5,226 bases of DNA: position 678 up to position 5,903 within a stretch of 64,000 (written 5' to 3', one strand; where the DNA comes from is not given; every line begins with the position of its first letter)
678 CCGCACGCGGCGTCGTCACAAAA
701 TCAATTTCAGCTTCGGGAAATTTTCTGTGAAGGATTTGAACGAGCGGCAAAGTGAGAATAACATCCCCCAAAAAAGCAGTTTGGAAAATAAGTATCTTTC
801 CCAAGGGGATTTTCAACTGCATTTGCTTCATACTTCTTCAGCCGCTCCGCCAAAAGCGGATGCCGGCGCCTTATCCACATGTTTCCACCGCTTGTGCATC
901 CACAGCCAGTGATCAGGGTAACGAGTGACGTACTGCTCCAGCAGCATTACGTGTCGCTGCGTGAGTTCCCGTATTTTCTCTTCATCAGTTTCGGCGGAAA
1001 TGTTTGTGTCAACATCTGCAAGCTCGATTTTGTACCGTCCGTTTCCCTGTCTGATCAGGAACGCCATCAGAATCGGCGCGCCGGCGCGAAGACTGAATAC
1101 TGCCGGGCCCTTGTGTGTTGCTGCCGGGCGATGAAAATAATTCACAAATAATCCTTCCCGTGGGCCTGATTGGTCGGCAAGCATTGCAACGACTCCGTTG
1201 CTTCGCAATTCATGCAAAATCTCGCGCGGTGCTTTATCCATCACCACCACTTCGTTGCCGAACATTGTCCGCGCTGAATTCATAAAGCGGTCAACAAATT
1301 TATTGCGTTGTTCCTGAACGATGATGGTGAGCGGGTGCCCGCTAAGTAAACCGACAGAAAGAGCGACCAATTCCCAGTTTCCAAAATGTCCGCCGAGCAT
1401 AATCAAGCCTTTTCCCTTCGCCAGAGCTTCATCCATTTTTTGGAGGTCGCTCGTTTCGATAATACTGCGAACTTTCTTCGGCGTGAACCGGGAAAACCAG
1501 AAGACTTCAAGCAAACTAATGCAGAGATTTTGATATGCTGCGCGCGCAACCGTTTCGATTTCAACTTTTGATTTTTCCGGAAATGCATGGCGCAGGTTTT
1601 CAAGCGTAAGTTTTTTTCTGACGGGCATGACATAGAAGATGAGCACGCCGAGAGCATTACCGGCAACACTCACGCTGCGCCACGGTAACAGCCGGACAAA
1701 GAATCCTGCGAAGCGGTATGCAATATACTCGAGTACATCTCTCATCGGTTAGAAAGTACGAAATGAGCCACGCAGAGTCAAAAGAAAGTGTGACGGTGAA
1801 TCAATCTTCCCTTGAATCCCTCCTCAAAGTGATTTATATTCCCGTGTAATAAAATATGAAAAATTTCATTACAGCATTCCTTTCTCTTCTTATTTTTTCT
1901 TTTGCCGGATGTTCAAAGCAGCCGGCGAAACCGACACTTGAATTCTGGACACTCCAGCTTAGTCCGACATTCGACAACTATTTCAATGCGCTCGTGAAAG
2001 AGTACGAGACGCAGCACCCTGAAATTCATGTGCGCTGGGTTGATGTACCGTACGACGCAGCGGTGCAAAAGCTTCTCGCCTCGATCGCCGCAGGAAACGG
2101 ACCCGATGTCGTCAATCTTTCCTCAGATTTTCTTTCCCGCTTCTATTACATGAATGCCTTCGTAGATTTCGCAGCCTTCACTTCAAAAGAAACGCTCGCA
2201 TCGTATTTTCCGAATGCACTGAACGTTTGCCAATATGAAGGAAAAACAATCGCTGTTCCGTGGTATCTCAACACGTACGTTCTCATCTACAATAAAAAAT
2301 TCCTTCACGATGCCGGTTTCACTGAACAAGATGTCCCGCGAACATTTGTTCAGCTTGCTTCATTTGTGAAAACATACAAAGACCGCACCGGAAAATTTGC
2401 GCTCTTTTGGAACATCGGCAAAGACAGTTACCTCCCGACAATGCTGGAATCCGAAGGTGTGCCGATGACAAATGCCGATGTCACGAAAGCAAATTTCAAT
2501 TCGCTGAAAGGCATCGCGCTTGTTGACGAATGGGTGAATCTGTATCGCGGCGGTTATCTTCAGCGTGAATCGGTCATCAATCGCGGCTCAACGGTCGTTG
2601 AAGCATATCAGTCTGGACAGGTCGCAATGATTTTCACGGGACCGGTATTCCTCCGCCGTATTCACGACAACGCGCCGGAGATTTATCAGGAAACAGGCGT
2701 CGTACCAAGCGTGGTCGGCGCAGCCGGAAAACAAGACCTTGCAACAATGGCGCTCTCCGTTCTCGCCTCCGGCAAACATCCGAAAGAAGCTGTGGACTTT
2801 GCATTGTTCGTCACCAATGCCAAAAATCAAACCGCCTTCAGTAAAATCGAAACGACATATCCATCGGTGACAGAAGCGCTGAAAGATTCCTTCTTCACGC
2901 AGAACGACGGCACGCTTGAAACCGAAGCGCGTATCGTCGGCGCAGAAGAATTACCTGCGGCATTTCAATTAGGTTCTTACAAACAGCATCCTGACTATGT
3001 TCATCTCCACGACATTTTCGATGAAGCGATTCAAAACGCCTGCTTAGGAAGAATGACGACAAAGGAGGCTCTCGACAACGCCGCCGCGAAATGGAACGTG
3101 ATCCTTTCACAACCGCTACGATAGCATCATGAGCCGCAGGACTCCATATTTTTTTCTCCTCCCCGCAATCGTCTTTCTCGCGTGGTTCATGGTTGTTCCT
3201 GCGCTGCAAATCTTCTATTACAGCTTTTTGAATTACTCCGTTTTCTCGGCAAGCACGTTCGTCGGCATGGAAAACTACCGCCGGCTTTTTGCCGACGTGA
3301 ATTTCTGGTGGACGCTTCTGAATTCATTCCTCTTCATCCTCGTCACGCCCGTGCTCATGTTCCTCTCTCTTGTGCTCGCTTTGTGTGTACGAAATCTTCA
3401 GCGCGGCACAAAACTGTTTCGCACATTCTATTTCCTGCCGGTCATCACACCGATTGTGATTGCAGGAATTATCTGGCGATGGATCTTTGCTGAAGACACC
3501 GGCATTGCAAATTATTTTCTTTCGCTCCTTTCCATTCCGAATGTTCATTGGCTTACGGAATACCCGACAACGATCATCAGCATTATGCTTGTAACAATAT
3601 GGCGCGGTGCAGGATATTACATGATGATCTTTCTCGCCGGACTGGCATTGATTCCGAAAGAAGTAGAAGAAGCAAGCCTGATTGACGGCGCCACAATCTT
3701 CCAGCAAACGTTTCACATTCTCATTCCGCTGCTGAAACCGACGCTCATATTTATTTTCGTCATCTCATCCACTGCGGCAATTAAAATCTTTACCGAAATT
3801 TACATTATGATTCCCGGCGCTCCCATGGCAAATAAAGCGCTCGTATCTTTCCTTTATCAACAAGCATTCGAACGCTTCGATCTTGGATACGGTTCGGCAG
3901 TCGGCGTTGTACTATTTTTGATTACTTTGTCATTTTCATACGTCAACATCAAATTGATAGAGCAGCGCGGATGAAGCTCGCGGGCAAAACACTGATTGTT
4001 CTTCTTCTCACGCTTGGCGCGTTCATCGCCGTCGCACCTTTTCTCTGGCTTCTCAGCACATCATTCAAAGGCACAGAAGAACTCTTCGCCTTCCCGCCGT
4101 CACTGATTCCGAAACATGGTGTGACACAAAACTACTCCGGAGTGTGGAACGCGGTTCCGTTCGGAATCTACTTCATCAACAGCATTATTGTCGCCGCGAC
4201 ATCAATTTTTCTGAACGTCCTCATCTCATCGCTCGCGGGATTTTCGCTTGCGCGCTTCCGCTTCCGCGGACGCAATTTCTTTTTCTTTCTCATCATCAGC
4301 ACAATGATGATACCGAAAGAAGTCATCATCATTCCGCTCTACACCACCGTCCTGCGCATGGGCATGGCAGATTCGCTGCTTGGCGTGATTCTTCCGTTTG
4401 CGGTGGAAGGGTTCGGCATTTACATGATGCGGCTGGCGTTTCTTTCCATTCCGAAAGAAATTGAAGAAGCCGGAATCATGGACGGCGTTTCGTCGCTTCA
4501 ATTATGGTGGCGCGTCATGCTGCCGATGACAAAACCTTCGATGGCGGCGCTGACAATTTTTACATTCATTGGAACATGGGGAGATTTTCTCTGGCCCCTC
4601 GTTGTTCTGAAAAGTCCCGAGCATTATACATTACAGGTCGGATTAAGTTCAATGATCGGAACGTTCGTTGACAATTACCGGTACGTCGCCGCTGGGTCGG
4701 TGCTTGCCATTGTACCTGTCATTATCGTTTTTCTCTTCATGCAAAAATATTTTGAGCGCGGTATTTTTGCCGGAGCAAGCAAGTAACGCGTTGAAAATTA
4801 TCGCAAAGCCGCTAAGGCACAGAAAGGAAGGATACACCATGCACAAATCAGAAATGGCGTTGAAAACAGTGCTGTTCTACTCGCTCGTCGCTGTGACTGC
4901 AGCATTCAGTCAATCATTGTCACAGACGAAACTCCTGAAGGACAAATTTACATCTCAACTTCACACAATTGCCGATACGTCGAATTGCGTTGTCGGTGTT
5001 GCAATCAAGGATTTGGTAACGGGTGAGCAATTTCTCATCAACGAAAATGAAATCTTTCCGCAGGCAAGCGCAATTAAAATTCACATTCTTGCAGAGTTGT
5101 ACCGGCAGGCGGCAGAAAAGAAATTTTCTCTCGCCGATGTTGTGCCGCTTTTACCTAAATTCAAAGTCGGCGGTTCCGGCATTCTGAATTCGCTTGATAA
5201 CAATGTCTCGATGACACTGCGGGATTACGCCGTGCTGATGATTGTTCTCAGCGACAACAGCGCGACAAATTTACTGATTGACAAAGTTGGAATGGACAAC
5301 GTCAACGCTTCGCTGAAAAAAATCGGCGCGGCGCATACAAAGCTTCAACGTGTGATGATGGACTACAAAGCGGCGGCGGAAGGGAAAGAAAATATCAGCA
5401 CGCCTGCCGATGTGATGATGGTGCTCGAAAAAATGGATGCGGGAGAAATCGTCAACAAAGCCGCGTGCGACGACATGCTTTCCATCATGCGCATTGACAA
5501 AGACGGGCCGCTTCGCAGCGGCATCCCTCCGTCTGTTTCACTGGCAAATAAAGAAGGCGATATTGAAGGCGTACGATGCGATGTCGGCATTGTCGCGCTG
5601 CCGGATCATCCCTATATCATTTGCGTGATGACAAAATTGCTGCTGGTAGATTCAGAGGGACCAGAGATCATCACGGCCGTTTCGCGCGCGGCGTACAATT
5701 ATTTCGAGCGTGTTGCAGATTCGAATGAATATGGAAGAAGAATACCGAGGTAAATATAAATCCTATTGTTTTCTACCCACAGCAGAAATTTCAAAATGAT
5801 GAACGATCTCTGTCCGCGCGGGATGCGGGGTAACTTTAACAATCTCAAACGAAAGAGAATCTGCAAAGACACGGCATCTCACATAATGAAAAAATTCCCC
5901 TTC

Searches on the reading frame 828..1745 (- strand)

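Call 27: search_protein_families(library=pfam, proteins=[window:828-1745:-], max_evalue=0.0001)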
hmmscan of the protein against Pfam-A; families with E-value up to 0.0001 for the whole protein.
window:828-1745:- (305 aa): 1 family
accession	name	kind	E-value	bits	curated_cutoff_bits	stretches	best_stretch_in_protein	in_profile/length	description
PF03279.18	Lip_A_acyltrans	-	1.8e-50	172.2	22.3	1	9-288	18-294/295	Bacterial lipid A biosynthesis acyltransferase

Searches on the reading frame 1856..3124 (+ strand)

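Call 27: search_protein_families(library=pfam, proteins=[window:1856-3124:+], max_evalue=0.0001)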
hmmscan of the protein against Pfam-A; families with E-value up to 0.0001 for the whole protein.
window:1856-3124:+ (422 aa): 2 families
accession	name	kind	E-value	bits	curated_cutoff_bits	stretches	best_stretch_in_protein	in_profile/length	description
PF13416.11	SBP_bac_8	-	1.4e-35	123.9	27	1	45-352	1-275/279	Bacterial extracellular solute-binding protein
PF01547.30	SBP_bac_1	-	4.3e-34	119.3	26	1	38-325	3-306/307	Bacterial extracellular solute-binding protein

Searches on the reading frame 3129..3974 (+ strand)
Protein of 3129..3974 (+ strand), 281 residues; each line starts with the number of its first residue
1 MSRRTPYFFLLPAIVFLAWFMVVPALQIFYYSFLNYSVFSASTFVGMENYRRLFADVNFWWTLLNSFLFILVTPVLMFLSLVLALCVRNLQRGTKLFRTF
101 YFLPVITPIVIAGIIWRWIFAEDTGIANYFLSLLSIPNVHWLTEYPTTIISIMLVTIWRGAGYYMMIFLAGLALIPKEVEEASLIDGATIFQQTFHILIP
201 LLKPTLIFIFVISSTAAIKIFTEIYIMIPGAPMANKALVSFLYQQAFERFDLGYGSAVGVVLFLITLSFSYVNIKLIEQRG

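Call 27: search_protein_families(library=pfam, proteins=[window:3129-3974:+], max_evalue=0.0001)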
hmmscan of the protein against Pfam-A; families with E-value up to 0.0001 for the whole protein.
window:3129-3974:+ (281 aa): 1 family
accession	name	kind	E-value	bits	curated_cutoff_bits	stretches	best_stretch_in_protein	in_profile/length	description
PF00528.27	BPD_transp_1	-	4.9e-15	56.2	26.4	1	78-270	3-170/184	Binding-protein-dependent transport system inner membrane component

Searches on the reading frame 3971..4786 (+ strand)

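Call 27: search_protein_families(library=pfam, proteins=[window:3971-4786:+], max_evalue=0.0001)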
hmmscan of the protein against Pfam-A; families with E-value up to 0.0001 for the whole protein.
window:3971-4786:+ (271 aa): 1 family
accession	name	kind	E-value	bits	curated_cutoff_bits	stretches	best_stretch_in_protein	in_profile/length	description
PF00528.27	BPD_transp_1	-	1.3e-17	64.5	26.4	1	87-265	2-182/184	Binding-protein-dependent transport system inner membrane component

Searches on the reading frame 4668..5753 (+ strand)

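Call 27: search_protein_families(library=pfam, proteins=[window:4668-5753:+], max_evalue=0.0001)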
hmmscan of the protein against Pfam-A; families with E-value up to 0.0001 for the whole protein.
window:4668-5753:+ (361 aa): 1 family
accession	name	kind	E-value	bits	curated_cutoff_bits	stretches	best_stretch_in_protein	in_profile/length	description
PF13354.11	Beta-lactamase2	-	4e-61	206.5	22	1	110-322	1-214/214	Beta-lactamase enzyme family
